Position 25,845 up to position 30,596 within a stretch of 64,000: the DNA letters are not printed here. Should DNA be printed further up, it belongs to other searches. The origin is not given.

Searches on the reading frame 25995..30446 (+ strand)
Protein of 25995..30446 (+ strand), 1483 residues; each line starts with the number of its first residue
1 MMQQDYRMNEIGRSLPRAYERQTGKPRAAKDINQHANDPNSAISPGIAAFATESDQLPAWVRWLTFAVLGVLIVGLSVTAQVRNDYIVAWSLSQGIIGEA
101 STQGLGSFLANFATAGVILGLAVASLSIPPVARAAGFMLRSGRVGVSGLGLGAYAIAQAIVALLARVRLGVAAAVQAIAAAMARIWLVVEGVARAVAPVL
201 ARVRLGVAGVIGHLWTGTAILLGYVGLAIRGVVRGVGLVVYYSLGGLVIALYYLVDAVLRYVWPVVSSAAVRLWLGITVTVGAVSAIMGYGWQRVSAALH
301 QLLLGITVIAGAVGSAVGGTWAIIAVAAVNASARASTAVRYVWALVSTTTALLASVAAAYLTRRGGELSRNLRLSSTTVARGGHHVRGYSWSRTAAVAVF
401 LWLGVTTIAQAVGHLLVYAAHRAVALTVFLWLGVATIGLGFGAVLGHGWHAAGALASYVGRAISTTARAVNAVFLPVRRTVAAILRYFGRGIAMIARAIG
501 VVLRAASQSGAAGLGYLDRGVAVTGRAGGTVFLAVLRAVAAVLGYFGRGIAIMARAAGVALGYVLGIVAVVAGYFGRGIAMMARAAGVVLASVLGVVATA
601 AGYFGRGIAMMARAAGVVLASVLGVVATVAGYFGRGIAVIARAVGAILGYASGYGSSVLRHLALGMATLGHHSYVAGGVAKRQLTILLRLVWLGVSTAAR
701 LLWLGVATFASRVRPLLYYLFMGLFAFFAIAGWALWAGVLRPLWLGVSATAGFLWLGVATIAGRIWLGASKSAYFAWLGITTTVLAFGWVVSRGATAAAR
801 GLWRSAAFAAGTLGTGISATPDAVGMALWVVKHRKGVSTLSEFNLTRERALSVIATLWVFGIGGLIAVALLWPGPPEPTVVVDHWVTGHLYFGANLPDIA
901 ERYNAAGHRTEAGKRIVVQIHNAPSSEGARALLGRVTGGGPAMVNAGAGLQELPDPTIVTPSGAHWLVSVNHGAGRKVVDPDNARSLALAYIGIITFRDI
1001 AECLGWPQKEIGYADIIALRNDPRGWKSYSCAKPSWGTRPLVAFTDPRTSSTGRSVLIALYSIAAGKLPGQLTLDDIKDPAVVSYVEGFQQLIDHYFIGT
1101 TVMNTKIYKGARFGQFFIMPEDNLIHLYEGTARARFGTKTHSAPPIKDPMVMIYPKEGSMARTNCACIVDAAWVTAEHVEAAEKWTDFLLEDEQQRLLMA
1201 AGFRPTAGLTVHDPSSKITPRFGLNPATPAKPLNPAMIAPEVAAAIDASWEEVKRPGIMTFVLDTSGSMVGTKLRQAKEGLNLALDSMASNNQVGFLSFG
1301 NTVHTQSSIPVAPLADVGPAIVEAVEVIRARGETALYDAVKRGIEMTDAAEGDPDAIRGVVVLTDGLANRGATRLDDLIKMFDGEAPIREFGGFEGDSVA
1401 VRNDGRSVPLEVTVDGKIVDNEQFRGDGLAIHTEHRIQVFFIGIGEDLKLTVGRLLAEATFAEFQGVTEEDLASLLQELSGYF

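Call 72: search_protein_families(library=pfam, max_evalue=0.0001, proteins=[window:25995-30446:+])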
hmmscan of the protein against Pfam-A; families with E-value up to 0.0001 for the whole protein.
window:25995-30446:+ (1483 aa): 3 families
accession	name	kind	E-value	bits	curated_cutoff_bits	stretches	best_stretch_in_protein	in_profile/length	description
PF13519.12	VWA_2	-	7.9e-10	39.8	27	1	1260-1366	2-106/107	von Willebrand factor type A domain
PF00092.34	VWA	-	5.3e-08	33.7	23.8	1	1260-1377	3-122/174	von Willebrand factor type A domain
PF13343.11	SBP_bac_6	-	8.9e-05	22.5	24.6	0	1147-1209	166-220/245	Bacterial extracellular solute-binding protein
